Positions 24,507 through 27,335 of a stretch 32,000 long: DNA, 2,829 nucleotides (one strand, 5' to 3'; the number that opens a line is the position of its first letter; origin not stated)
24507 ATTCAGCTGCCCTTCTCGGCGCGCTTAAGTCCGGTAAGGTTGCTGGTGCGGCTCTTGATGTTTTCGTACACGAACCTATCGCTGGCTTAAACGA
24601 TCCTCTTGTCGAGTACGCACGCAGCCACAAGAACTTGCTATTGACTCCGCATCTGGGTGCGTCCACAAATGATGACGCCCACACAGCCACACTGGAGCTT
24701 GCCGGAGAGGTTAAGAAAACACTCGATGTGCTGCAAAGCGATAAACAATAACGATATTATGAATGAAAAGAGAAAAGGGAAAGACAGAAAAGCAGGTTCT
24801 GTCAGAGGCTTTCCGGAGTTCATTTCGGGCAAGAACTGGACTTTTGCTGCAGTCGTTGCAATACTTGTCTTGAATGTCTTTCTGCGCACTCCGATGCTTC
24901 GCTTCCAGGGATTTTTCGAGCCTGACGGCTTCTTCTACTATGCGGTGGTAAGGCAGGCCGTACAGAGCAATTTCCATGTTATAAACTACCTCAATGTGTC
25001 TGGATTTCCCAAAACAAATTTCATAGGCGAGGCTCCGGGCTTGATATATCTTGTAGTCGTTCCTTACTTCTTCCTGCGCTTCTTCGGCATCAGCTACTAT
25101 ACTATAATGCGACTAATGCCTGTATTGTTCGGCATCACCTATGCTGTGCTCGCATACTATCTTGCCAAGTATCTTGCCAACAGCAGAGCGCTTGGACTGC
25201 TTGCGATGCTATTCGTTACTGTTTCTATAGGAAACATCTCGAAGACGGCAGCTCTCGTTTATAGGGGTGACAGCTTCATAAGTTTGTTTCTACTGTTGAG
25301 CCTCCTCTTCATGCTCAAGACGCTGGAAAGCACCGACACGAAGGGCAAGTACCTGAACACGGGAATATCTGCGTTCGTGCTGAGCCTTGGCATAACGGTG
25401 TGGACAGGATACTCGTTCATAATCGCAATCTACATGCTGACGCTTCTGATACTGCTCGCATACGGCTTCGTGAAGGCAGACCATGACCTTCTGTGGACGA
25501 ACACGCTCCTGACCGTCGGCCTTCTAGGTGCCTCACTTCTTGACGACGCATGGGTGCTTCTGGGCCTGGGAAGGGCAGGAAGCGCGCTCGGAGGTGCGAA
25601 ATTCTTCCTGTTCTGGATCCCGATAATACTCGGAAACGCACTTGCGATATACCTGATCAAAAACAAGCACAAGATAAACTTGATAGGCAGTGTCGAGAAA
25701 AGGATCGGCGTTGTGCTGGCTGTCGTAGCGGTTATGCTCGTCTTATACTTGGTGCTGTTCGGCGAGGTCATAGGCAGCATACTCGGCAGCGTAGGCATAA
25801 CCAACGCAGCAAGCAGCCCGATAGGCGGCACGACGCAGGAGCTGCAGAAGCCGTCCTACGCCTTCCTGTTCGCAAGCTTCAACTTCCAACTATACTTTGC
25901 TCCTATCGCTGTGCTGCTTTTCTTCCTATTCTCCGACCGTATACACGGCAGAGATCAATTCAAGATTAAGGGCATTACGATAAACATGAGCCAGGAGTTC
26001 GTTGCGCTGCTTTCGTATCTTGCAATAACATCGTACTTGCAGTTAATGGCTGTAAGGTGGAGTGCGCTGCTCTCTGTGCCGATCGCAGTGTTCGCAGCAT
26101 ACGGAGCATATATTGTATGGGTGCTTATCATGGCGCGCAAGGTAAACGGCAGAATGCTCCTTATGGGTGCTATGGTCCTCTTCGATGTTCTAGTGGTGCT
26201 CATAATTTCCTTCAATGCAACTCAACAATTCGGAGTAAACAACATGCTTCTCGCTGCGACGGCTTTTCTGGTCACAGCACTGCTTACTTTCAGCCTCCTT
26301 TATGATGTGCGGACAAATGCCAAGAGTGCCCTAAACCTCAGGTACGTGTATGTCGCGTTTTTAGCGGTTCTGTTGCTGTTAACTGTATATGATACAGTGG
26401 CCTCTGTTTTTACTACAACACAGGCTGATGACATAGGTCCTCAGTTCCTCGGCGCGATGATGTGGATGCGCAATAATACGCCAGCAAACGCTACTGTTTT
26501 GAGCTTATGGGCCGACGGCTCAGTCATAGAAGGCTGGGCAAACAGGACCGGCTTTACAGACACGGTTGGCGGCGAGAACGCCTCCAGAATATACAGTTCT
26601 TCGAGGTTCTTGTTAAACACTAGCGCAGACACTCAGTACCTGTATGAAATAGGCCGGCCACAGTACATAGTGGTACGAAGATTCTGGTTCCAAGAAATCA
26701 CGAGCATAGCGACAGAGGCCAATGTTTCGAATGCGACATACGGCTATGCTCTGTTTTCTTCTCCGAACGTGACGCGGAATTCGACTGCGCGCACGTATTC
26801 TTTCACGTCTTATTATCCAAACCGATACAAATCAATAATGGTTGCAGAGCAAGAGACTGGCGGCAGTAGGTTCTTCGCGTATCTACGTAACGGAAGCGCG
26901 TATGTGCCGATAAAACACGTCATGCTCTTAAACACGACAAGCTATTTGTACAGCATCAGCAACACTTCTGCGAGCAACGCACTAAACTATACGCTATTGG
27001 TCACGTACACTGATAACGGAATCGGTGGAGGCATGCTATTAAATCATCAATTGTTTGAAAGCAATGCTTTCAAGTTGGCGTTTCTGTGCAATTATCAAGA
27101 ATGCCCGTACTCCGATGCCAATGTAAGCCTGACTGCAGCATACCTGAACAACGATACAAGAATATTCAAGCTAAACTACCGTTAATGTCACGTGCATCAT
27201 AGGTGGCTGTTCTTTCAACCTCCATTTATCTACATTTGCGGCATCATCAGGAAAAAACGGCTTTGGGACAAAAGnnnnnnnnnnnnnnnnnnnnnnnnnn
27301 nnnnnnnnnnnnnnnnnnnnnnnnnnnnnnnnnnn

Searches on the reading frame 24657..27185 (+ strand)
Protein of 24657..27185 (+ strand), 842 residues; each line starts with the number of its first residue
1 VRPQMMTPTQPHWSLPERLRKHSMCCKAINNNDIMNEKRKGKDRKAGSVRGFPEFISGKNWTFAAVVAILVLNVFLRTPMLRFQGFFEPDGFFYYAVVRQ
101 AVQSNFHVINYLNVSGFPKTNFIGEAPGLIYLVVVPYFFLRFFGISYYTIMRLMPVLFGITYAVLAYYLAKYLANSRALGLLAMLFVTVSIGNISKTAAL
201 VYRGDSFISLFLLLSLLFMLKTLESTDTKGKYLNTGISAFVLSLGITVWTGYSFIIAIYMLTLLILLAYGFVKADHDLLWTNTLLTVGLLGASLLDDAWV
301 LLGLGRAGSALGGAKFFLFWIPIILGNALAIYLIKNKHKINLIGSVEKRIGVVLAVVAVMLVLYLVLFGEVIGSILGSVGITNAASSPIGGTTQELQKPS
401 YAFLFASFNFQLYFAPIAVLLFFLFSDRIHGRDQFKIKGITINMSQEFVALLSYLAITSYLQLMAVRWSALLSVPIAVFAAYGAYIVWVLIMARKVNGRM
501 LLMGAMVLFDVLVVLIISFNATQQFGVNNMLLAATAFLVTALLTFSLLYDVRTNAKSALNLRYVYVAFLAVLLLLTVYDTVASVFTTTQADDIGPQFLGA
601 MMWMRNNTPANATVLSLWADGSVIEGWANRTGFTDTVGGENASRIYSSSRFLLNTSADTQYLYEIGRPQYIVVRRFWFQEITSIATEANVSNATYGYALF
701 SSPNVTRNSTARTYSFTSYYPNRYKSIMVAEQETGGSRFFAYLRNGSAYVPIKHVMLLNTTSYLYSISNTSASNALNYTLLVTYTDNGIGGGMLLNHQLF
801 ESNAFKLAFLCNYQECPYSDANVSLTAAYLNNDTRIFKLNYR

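Call 3: search_protein_families(library=pfam, proteins=[window:24657-27185:+], max_evalue=1)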
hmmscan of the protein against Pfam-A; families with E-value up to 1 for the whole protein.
window:24657-27185:+ (842 aa): 3 families
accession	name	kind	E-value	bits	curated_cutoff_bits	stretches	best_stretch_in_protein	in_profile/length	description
PF02516.20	STT3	-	2.3e-11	44.3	24.5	1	75-456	16-396/405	Oligosaccharyl transferase STT3, N-terminal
PF02366.24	PMT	-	7.9e-05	22.8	22.7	1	148-267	82-201/245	Dolichyl-phosphate-mannose-protein mannosyltransferase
PF19258.4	KxYKxGKxW_sig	-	0.44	11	23.6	0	57-72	11-26/41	KxYKxGKxW signal peptide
